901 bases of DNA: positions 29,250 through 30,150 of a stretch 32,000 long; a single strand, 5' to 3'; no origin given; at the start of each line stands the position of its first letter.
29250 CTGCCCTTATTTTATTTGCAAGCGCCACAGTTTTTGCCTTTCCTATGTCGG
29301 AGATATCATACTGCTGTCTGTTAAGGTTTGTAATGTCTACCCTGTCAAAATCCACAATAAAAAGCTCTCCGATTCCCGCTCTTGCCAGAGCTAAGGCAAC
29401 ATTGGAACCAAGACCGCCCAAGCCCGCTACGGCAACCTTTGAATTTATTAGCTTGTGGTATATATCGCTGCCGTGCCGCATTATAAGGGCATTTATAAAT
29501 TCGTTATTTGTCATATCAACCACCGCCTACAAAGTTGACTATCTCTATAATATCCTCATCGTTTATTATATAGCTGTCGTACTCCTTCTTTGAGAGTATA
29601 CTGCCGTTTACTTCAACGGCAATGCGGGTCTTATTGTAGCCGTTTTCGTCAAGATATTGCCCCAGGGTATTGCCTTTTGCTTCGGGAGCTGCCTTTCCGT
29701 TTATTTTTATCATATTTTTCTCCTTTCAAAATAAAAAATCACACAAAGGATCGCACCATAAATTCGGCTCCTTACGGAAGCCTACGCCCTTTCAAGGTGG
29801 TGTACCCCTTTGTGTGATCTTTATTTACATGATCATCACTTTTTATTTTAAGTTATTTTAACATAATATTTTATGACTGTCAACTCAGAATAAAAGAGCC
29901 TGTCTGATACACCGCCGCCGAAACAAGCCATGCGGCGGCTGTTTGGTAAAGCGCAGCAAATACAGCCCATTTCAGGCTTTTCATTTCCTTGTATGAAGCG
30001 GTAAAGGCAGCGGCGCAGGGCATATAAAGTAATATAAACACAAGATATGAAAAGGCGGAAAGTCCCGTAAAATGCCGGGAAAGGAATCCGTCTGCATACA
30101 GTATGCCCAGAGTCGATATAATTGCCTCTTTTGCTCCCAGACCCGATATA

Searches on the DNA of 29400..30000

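Call 60: search_rna_families(source=window, start=29400, end=30000, threshold=evalue, max_evalue=1)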
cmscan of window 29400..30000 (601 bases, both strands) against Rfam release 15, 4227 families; matches with E-value up to 1: 2.
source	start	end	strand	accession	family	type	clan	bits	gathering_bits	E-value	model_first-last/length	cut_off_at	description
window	29724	29906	-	RF01848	ACEA_U3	Gene; snRNA; snoRNA; CD-box;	CL00100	22.7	55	0.026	1-209/209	no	ACEA small nucleolar RNA U3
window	29633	29680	-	RF01759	sucC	Cis-reg;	-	16.8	50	0.92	1-70/70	no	sucC RNA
